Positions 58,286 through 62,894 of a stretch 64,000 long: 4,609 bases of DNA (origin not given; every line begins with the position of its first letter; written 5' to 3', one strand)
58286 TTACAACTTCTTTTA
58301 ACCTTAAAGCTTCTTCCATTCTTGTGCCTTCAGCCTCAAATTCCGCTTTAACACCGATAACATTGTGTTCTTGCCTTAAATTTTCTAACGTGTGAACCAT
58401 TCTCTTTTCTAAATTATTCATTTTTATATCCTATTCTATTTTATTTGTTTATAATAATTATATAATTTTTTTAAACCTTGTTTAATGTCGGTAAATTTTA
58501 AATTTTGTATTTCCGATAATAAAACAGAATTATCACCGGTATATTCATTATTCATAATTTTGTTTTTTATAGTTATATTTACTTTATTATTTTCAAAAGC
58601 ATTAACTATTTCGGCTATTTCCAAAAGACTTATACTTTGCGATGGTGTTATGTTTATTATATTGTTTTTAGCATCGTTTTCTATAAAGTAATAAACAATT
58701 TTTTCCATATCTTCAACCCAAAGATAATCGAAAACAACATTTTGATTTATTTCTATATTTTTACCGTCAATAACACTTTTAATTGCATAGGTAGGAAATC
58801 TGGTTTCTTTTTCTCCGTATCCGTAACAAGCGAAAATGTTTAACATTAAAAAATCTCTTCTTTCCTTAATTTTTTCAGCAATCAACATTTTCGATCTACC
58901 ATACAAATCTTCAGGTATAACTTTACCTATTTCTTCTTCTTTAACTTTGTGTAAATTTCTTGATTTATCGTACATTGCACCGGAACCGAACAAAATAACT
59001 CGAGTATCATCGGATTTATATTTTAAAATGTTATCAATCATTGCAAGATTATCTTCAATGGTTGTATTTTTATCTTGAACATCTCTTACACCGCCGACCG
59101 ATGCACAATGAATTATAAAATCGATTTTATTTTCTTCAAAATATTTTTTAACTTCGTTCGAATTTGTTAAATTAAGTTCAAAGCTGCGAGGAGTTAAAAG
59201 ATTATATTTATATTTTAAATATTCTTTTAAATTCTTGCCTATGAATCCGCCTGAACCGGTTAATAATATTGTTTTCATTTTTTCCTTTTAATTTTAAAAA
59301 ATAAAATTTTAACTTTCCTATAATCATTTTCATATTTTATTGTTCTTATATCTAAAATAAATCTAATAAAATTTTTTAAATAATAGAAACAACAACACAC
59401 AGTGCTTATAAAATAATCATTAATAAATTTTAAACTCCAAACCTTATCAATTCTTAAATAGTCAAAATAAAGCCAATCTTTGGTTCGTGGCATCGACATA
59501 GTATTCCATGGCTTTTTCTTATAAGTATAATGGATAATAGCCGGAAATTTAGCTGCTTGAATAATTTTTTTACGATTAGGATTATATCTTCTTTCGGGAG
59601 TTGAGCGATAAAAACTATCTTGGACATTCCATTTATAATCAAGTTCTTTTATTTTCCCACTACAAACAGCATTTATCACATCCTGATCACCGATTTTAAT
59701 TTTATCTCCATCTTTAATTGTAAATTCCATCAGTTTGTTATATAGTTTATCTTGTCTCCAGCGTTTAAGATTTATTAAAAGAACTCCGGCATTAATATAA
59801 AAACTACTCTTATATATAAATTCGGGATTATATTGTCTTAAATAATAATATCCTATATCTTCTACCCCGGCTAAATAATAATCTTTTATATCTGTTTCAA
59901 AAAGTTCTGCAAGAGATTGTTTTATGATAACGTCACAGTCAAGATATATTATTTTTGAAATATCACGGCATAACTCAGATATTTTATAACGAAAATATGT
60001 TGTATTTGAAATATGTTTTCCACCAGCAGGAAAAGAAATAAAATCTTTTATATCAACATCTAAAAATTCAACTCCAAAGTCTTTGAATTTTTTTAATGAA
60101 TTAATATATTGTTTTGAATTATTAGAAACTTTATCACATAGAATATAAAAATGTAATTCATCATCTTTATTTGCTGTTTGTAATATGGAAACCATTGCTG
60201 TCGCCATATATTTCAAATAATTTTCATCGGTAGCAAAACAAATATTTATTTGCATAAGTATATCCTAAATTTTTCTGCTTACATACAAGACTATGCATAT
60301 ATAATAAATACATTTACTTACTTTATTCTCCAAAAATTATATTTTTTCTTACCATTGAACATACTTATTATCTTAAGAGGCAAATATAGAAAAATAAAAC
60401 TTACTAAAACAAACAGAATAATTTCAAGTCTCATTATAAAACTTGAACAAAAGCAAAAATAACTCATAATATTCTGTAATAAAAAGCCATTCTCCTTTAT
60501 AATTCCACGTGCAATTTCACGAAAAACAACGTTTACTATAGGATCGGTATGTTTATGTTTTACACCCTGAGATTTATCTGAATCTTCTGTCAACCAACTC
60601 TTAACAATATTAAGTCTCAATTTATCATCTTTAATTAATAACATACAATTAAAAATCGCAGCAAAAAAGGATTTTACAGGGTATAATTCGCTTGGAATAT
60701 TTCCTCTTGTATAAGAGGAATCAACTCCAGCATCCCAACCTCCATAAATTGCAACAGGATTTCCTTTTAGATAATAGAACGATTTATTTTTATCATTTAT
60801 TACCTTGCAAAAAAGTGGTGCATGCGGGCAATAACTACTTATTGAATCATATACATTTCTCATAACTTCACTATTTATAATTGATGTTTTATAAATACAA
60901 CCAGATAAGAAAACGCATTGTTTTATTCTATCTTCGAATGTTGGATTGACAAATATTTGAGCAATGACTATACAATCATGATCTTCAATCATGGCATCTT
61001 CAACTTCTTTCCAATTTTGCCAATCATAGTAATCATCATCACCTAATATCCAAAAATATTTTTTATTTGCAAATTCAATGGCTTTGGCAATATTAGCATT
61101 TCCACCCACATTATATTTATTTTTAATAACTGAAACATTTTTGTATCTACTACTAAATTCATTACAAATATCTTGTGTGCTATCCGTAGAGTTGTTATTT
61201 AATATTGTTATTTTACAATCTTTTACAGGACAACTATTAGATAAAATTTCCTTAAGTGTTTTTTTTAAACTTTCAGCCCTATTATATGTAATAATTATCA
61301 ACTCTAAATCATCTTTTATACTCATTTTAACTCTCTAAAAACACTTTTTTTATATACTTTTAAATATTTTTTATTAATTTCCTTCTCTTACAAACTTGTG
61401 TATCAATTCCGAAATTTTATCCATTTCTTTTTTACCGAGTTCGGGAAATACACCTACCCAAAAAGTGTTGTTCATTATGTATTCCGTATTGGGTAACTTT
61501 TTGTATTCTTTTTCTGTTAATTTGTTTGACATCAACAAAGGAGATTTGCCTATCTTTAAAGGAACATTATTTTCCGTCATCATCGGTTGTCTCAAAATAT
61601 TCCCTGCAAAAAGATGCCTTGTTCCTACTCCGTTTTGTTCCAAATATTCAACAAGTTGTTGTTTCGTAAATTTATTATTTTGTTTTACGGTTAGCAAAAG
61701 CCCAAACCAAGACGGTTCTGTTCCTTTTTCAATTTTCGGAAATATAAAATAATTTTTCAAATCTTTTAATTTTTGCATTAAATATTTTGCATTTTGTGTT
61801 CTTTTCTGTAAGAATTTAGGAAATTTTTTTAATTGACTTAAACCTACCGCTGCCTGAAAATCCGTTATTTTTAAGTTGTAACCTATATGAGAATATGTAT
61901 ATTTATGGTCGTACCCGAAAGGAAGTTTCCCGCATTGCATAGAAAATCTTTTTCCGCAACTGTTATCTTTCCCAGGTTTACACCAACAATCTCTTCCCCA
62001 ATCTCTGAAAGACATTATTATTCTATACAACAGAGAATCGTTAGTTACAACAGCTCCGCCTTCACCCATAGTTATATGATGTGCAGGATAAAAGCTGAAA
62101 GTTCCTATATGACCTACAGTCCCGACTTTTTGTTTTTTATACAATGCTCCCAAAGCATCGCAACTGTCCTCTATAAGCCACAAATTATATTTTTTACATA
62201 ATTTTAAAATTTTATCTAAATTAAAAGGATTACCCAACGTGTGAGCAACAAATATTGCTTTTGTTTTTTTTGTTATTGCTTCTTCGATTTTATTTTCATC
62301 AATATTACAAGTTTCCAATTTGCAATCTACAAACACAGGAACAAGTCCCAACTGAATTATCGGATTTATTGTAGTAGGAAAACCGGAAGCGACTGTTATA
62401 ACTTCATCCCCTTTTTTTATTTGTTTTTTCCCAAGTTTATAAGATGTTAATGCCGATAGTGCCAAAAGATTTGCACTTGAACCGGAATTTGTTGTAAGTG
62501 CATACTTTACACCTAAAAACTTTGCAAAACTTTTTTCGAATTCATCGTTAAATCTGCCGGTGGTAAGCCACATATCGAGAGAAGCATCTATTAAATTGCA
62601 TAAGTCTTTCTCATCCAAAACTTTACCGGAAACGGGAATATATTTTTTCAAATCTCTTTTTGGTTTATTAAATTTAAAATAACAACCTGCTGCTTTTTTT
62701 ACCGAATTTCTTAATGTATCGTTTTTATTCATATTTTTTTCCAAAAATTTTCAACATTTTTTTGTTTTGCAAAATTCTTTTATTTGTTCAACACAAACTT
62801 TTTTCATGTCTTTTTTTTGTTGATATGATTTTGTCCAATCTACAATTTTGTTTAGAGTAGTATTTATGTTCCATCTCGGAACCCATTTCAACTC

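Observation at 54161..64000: CDP-3,6-dideoxyhexose genes combine with an ALS/YerE-like ThDP enzyme, an aldolase-like protein, a HAD phosphatase and an FkbM methyltransferase: a candidate branched-chain (yersiniose-like) sugar pathway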

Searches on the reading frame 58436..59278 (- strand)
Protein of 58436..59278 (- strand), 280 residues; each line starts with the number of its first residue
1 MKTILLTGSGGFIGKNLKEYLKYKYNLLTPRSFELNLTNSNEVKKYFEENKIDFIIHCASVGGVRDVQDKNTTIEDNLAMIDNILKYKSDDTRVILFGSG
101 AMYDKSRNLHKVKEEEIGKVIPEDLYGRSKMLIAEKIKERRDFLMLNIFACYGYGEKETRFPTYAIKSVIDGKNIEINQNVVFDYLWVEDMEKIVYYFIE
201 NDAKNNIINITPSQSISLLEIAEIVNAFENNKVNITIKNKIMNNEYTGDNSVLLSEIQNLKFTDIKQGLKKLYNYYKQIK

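Call 4: search_protein_families(library=pfam, proteins=[window:58436-59278:-], max_evalue=0.01)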
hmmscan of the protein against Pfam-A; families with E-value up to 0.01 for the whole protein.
window:58436-59278:- (280 aa): 3 families
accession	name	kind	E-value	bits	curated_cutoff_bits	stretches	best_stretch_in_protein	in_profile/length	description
PF01370.27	Epimerase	-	1.6e-27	96.9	20.9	1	4-210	1-239/240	NAD dependent epimerase/dehydratase family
PF04321.23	RmlD_sub_bind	-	1.5e-10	41.1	27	1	3-226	2-228/287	RmlD substrate binding domain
PF16363.11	GDP_Man_Dehyd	-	1.3e-07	31.9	27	1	34-236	58-273/332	GDP-mannose 4,6 dehydratase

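Call 5: search_protein_families(library=ncbifam, proteins=[window:58436-59278:-], max_evalue=0.01)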
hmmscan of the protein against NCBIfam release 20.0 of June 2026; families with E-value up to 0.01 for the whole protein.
window:58436-59278:- (280 aa): 9 families
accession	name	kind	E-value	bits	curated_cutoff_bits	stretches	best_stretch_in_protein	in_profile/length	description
NF047922.1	GDPFucSynFcl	equivalog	2.2e-14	53.6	500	2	2-107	3-113/308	GDP-L-fucose synthase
TIGR02197.1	heptose_epim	equivalog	1.6e-12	47.3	274.6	1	5-276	2-313/316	ADP-glyceromanno-heptose 6-epimerase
TIGR01179.1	galE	equivalog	7.1e-10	38.2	262.3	1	21-138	40-157/332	UDP-glucose 4-epimerase GalE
TIGR01214.1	rmlD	equivalog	1.5e-09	37.3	224.05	1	3-237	1-235/285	dTDP-4-dehydrorhamnose reductase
NF047837.1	UDPAcbARedWbcJ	equivalog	2.7e-08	33.1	500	1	4-240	3-225/372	UDP-2-acetamido-2,6-beta-L-arabino-hexul-4-ose reductase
TIGR01181.1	dTDP_gluc_dehyt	equivalog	4.6e-05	22.7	365.1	1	36-278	58-313/321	dTDP-glucose 4,6-dehydratase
TIGR04180.1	EDH_00030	hypoth_equivalog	0.0022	17.1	475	0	182-243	208-270/297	NAD-dependent 4,6-dehydratase LegB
NF007377.0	PRK09885.1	equivalog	0.0058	17.1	153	0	73-118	15-60/132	type II toxin-antitoxin system YafO family toxin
TIGR01777.1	yfcH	hypoth_equivalog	0.0058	16.3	207.35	0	4-27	1-24/292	TIGR01777 family oxidoreductase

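Call 63: search_solved_structures(query=window:58436-59278:-, max_evalue=0.00001)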
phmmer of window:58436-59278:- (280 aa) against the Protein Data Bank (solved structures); distinct sequences matched with E-value up to 0.00001: 8.
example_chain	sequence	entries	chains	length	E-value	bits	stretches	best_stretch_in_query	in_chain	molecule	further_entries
3m2p_A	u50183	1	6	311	5.5e-09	39.1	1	4-244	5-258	UDP-N-acetylglucosamine 4-epimerase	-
9gpi_D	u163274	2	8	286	1.4e-08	37.7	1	1-274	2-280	dTDP-4-dehydrorhamnose reductase, putative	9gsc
6bwl_A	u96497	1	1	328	1.4e-07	34.5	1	27-235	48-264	Pal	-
3sc6_A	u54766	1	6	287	3.4e-07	33.2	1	3-236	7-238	dTDP-4-dehydrorhamnose reductase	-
7m13_A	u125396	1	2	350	3.7e-07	33.1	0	4-116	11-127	GDP-L-fucose synthase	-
7cxt_A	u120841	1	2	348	3.8e-07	33.1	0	4-116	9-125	GDP-L-fucose synthase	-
7anc_A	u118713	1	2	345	4.2e-07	32.9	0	4-116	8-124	GDP-L-fucose synthase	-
8g22_A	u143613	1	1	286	7.7e-06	28.8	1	4-201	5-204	dTDP-4-dehydrorhamnose reductase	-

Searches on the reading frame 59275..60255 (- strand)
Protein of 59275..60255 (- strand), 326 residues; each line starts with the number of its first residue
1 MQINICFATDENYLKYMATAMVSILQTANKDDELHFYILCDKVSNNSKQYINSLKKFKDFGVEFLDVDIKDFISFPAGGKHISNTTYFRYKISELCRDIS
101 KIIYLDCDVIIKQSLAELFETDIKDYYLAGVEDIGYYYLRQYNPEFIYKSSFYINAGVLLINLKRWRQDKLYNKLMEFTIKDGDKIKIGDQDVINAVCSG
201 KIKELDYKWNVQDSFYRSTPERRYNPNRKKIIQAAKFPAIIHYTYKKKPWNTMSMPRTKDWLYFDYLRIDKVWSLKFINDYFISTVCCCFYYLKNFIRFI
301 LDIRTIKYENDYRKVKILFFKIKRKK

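Call 4: search_protein_families(library=pfam, proteins=[window:59275-60255:-], max_evalue=0.01)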
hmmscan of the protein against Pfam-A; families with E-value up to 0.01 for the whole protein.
window:59275-60255:- (326 aa): 2 families
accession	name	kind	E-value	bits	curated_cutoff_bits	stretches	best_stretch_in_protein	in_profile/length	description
PF01501.26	Glyco_transf_8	-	1.5e-51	175.8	24.3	1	4-252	1-251/253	Glycosyl transferase family 8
PF18404.7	Glyco_transf_24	-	4.8e-07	29.9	25.7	1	7-209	6-217/268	Glucosyltransferase 24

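Call 5: search_protein_families(library=ncbifam, proteins=[window:59275-60255:-], max_evalue=0.01)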
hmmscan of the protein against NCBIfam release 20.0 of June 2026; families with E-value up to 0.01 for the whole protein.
window:59275-60255:- (326 aa): 1 family
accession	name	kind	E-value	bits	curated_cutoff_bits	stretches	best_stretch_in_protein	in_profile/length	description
NF011718.0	PRK15171.1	equivalog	1.9e-28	99.6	461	1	2-252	27-274/337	lipopolysaccharide 3-alpha-galactosyltransferase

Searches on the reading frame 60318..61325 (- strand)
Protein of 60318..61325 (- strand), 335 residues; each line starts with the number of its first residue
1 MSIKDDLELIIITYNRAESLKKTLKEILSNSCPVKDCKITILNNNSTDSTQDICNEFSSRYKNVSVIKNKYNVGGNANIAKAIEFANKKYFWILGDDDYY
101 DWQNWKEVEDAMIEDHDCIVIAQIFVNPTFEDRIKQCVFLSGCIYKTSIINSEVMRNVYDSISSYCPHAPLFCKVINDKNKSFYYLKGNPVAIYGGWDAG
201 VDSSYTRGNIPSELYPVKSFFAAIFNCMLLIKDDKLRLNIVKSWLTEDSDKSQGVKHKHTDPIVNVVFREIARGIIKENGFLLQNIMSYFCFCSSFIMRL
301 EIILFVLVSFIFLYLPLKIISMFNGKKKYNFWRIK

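Call 4: search_protein_families(library=pfam, proteins=[window:60318-61325:-], max_evalue=0.01)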
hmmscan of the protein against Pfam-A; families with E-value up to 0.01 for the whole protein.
window:60318-61325:- (335 aa): 3 families
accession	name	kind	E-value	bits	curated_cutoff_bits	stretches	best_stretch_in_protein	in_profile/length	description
PF00535.33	Glycos_transf_2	-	7.8e-24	84.9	23.3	1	9-176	2-163/168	Glycosyl transferase family 2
PF13641.12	Glyco_tranf_2_3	-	0.00011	22.7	27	1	7-98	3-97/230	Glycosyltransferase like family 2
PF17952.6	Cas6_N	-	0.0029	18.3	27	0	149-226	26-102/115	Cas6 N-terminal domain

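Call 5: search_protein_families(library=ncbifam, proteins=[window:60318-61325:-], max_evalue=0.01)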
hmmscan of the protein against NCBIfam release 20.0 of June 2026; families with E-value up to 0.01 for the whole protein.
window:60318-61325:- (335 aa): 11 families
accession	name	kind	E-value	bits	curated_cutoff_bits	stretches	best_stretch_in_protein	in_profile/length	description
NF050050.1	ProtGlycPglI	equivalog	3e-11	43.2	500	1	7-99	4-95/306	GalNAc(5)-diNAcBac-PP-undecaprenol beta-1,3-glucosyltransferase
NF041875.1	EPS_EpsD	equivalog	1e-09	38.3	370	1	7-128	1-120/325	exopolysaccharide biosynthesis glycosyltransferase EpsD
NF007482.0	PRK10073.1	equivalog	2.3e-08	33.4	423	1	2-107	3-105/334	glycosyltransferase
TIGR03937.1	PgaC_IcaA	equivalog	3.1e-08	33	422.3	1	7-100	47-138/407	poly-beta-1,6-N-acetyl-D-glucosamine synthase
NF038302.1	EPS_HpsE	equivalog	6.8e-08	31.8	300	1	6-115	2-113/307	hormogonium polysaccharide biosynthesis glycosyltransferase HpsE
TIGR04440.1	glyco_TIGR04440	domain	2.1e-06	27.6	70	1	7-166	2-160/215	TIGR00180 family glycosyltransferase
NF047683.1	TeichurnBiosyTuaG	equivalog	2.5e-06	27.3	400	1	4-103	5-102/252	teichuronic acid biosynthesis protein TuaG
NF053739.1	GlytfEpsEBac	equivalog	7.5e-06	25.1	450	1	9-95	5-90/265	glycosyltransferase EpsE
TIGR03111.1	glyc2_xrt_Gpos1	hypoth_equivalog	0.00014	20.7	363.95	1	7-106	51-150/439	TIGR03111 family XrtG-associated glycosyltransferase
NF047588.1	GlcsyltransPgfSStrep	equivalog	0.0011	18.3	500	1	7-96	3-94/308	glycosyltransferase PgfS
NF050113.1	gal_furan_GlfT1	equivalog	0.0061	15.9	330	1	10-86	4-75/290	galactofuranosyltransferase GlfT1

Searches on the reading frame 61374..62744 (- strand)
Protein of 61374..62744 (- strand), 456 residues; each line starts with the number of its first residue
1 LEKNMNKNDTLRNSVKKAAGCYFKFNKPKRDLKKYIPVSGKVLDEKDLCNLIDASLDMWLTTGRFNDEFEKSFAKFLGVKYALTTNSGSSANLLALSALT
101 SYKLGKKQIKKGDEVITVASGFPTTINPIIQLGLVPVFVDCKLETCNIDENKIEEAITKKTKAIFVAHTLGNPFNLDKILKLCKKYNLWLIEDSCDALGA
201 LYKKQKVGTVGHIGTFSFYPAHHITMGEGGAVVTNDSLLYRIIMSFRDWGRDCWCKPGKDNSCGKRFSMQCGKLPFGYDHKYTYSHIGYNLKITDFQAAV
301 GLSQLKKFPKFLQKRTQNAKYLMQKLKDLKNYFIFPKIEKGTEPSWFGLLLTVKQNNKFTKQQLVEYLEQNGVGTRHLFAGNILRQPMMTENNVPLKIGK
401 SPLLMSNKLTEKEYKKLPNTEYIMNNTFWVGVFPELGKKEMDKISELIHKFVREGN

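Call 4: search_protein_families(library=pfam, proteins=[window:61374-62744:-], max_evalue=0.01)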
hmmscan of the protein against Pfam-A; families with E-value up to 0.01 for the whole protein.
window:61374-62744:- (456 aa): 5 families
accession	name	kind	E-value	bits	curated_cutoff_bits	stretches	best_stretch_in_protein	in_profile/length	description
PF01041.23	DegT_DnrJ_EryC1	-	1.7e-98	330.6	19.8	1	50-447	10-358/360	DegT/DnrJ/EryC1/StrS aminotransferase family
PF00266.25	Aminotran_5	-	4.4e-09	36.2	21.5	1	67-199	46-181/371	Aminotransferase class-V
PF00155.27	Aminotran_1_2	-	5.8e-08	32.8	19.7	1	64-193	42-185/361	Aminotransferase class I and II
PF01212.27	Beta_elim_lyase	-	3.8e-06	26.9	27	1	68-329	36-268/288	Beta-eliminating lyase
PF01053.26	Cys_Met_Meta_PP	-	9e-06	24.9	27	1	67-203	55-183/381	Cys/Met metabolism PLP-dependent enzyme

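Call 5: search_protein_families(library=ncbifam, proteins=[window:61374-62744:-], max_evalue=0.01)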
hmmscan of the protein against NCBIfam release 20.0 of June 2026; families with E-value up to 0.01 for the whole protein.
window:61374-62744:- (456 aa): 26 families (the best 25 are shown)
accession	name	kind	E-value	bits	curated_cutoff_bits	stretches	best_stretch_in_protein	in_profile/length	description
NF011936.0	PRK15407.1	equivalog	1.4e-204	679.8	423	1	5-454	3-438/440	lipopolysaccharide biosynthesis protein RfbH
TIGR03588.1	PseC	equivalog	1.3e-66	225.1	423.5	1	36-376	2-324/380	UDP-4-amino-4,6-dideoxy-N-acetyl-beta-L-altrosamine transaminase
TIGR04181.1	NHT_00031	hypoth_equivalog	9.7e-57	192.4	420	2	52-240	17-214/359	LegC family aminotransferase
NF008687.0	PRK11706.1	equivalog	1e-48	166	375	2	61-240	28-199/375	dTDP-4-amino-4,6-dideoxygalactose transaminase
NF008658.2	PRK11658.1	equivalog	8.2e-47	159.6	631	1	33-451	2-376/379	UDP-4-amino-4-deoxy-L-arabinose aminotransferase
TIGR02379.1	ECA_wecE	subfamily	5.1e-41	140.7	434.85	1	61-373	28-315/376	dTDP-4-amino-4,6-dideoxy-D-glucose transaminase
TIGR04427.1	PLP_DesI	equivalog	4.7e-36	124.7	650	2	42-252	28-230/390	dTDP-4-dehydro-6-deoxyglucose aminotransferase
NF004770.0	PRK06108.1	subfamily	3.6e-07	29.4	422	1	81-194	98-210/396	pyridoxal phosphate-dependent aminotransferase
NF005817.0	PRK07683.1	equivalog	5.5e-07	28.6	575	1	68-193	69-200/387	aminotransferase A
NF006096.0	PRK08248.1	equivalog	1.9e-06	26.8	726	1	66-199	66-191/431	homocysteine synthase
NF005816.0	PRK07682.1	equivalog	1.9e-06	26.8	620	1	92-196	93-205/390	aminotransferase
NF006488.0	PRK08912.1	equivalog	4e-05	22.7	498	1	108-173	107-171/387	aminotransferase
TIGR01326.1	OAH_OAS_sulfhy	subfamily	4.7e-05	22.3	495.1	1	66-209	59-194/418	O-acetylhomoserine aminocarboxypropyltransferase/cysteine synthase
TIGR00858.1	bioF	equivalog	6.2e-05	21.9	426.45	1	66-216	68-209/365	8-amino-7-oxononanoate synthase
NF004975.0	PRK06348.1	equivalog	9.4e-05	21.6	549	1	105-195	106-203/384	pyridoxal phosphate-dependent aminotransferase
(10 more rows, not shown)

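Call 55: search_solved_structures(query=window:61374-62744:-, max_evalue=1e-40, show_alignments=1)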
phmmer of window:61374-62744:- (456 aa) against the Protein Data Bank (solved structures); distinct sequences matched with E-value up to 1e-40: 12.
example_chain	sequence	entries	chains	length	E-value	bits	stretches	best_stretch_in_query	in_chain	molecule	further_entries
3bcx_A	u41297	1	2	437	8.6e-150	502.4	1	27-448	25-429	CDP-6-deoxy-L-threo-D-glycero-4-hexulose-3-dehydrase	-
3bb8_A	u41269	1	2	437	1.6e-148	498.3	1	27-448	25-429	CDP-4-keto-6-deoxy-D-glucose-3-dehydrase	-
2gms_A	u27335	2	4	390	8.1e-64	219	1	52-386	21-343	Putative pyridoxamine 5-phosphate-dependent dehydrase, Wbdk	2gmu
3b8x_A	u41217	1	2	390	7.4e-63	215.8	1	52-386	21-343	Pyridoxamine 5-phosphate-dependent dehydrase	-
2r0t_A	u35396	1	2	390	1.3e-62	215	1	52-386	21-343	Pyridoxamine 5-phosphate-dependent dehydrase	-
3gr9_A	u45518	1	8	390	3e-62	213.9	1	52-386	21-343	ColD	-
7b0m_AAA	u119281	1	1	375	6.2e-51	176.5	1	49-238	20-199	Sugar aminotransferase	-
9wvy_A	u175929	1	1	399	1.5e-50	175.3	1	43-386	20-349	Putative NDP-4-keto-6-deoxyglucose-3-dehydratase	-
7b0d_A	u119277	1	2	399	1.4e-45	158.9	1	58-251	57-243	Glutamine--scyllo-inositol transaminase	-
3dr7_A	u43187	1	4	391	4.3e-44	154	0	36-250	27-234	Putative perosamine synthetase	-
3dr4_A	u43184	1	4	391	5.9e-44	153.5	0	36-250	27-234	Putative perosamine synthetase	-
3bn1_A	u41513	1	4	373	5.9e-44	153.5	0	39-250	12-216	Perosamine synthetase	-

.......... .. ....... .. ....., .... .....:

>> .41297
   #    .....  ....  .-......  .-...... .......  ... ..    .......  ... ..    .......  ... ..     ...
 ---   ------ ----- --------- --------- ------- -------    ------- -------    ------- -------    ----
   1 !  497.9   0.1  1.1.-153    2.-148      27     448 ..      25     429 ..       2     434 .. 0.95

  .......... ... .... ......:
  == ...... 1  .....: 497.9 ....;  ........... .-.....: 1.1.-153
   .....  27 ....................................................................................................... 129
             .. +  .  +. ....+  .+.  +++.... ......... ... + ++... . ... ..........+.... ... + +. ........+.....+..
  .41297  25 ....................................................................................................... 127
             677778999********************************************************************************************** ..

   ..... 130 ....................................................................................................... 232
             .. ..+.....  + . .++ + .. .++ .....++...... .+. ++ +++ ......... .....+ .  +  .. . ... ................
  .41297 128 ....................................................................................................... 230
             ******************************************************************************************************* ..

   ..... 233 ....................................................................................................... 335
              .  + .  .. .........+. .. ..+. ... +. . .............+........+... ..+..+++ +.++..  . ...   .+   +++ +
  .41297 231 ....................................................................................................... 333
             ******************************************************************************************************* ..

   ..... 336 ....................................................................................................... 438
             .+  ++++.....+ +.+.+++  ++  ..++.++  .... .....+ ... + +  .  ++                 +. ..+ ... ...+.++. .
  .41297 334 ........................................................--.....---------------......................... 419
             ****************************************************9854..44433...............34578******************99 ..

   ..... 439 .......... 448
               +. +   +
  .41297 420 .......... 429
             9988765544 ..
